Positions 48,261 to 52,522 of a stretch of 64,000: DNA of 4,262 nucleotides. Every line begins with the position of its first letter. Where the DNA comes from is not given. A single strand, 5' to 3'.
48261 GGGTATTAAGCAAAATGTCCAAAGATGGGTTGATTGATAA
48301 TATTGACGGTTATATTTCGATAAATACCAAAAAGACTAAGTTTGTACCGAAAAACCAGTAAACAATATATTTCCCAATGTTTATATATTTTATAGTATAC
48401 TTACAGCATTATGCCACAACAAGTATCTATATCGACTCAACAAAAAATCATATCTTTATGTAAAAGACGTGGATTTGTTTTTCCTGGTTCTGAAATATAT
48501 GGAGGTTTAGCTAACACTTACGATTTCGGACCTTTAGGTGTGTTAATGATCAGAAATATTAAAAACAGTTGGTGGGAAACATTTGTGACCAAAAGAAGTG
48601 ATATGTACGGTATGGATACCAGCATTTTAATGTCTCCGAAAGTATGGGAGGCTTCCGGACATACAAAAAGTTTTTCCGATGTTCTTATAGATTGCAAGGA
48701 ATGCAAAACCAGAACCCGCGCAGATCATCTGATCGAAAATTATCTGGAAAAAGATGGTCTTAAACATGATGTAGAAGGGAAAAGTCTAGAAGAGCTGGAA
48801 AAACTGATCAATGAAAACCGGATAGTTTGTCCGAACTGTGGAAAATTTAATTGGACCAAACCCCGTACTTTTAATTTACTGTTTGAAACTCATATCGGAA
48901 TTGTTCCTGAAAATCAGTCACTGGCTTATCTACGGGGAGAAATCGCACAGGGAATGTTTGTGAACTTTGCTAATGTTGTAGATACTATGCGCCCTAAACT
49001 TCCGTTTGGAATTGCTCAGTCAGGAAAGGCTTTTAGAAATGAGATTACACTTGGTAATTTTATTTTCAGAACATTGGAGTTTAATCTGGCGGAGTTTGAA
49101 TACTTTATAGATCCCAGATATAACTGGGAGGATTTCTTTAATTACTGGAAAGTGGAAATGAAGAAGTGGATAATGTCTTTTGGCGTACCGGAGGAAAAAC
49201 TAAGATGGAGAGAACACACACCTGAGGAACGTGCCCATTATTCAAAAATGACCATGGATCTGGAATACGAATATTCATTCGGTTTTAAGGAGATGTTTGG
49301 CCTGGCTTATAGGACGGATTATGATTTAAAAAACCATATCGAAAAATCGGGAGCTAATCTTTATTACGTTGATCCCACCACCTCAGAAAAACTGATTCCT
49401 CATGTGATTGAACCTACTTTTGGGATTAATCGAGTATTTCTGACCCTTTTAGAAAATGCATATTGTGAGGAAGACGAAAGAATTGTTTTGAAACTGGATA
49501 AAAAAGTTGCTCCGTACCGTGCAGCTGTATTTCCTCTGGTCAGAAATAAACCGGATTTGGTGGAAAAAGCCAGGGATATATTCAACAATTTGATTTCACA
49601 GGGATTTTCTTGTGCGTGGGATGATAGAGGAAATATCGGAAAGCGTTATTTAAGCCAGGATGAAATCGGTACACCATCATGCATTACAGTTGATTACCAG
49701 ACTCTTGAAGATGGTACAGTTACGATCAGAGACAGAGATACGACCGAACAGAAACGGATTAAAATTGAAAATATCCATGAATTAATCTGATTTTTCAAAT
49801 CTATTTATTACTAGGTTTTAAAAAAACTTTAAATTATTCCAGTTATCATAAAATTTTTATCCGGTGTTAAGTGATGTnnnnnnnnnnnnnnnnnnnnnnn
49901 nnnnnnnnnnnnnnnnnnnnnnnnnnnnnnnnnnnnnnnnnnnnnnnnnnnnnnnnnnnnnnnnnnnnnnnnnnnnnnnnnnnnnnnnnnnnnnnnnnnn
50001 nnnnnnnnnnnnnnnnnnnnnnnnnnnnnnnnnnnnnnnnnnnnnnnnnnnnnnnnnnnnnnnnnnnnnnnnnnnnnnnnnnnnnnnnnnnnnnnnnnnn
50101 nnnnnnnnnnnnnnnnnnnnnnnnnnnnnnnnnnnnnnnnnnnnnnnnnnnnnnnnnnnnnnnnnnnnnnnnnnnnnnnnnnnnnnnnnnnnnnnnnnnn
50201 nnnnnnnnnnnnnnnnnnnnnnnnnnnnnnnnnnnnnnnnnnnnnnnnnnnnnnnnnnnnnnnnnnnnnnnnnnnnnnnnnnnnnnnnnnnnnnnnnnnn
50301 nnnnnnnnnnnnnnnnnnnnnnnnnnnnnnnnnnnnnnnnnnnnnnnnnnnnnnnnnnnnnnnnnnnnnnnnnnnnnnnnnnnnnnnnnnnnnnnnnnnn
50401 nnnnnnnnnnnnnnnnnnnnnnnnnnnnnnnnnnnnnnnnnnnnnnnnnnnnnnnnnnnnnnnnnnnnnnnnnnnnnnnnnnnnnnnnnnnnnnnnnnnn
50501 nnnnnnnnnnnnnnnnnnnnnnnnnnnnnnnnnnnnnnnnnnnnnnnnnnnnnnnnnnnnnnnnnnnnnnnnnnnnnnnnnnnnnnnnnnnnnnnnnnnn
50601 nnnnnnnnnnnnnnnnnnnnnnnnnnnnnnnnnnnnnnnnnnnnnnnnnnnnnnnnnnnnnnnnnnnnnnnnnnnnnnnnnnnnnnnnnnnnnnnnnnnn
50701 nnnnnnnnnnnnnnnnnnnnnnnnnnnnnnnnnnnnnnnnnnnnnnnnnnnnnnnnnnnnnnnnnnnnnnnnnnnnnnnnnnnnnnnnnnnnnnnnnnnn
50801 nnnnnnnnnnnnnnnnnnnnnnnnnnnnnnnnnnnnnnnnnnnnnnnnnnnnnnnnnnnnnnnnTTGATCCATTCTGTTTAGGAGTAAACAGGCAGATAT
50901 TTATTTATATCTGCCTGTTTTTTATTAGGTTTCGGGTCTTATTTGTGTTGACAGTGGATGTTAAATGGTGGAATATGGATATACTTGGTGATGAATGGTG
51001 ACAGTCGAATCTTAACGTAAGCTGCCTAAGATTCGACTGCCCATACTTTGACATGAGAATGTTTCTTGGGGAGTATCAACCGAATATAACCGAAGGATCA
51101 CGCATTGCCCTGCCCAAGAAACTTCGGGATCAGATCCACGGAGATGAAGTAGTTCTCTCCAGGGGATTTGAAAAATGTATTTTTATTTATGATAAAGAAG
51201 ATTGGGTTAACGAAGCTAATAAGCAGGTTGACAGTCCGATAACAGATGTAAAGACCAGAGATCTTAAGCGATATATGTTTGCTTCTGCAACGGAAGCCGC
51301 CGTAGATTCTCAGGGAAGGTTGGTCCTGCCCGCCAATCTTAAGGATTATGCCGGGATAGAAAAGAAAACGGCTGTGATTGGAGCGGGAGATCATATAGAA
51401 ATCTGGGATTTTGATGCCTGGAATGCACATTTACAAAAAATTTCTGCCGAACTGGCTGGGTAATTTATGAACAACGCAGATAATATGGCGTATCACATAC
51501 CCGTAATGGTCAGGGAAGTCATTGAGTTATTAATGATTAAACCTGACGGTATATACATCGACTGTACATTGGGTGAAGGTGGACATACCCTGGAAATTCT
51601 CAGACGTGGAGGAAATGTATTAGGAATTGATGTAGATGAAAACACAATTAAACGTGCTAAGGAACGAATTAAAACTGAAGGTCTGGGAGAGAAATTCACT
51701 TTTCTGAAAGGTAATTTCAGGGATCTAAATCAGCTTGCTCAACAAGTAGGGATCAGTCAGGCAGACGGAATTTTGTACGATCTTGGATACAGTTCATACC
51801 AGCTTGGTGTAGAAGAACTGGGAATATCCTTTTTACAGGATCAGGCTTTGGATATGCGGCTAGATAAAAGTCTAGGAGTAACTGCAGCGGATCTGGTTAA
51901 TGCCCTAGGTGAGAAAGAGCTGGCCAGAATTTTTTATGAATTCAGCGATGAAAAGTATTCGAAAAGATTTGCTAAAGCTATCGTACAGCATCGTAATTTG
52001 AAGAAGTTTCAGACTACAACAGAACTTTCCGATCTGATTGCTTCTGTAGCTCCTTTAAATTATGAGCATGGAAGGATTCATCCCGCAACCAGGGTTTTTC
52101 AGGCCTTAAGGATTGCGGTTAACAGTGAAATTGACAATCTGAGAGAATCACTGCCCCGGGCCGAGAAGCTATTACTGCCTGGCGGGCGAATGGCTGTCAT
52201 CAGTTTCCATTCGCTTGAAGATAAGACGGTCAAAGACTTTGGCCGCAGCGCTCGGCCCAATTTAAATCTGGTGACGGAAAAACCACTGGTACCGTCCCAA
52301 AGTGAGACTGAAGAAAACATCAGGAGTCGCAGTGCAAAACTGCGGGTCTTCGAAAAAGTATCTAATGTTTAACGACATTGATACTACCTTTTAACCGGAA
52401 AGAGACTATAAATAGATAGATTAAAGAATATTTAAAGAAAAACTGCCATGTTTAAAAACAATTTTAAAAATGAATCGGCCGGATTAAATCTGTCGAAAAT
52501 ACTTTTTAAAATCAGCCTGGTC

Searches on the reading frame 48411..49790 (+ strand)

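Call 55: search_protein_families(library=pfam, proteins=[window:48411-49790:+], max_evalue=0.001)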
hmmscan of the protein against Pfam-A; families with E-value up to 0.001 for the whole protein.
window:48411-49790:+ (459 aa): 2 families
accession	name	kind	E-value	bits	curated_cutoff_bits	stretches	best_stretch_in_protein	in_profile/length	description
PF03129.25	HGTP_anticodon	-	1.3e-19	70.6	21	1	371-458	2-90/94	Anticodon binding domain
PF00587.30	tRNA-synt_2b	-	1e-05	26.1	29.3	1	173-349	12-178/179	tRNA synthetase class II core domain (G, H, P, S and T)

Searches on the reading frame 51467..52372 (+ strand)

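Call 55: search_protein_families(library=pfam, proteins=[window:51467-52372:+], max_evalue=0.001)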
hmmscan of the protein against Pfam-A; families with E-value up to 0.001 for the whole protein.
window:51467-52372:+ (301 aa): 6 families
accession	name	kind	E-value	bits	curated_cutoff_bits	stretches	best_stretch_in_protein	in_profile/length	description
PF01795.25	Methyltransf_5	-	5.2e-100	335.3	27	1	8-297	2-308/309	MraW methylase family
PF13649.12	Methyltransf_25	-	3.6e-08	34.4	27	1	32-93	3-64/97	Methyltransferase domain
PF13847.12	Methyltransf_31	-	8.4e-08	32.5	27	1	26-92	3-70/145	Methyltransferase domain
PF08241.18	Methyltransf_11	-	3.3e-06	28.1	21.2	1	32-90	2-56/95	Methyltransferase domain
PF06962.18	rRNA_methylase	-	0.00029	21.2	22.7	0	51-108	1-54/137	Putative rRNA methylase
PF01728.25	FtsJ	-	0.00098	19.5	24.1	0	24-158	19-151/181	FtsJ-like methyltransferase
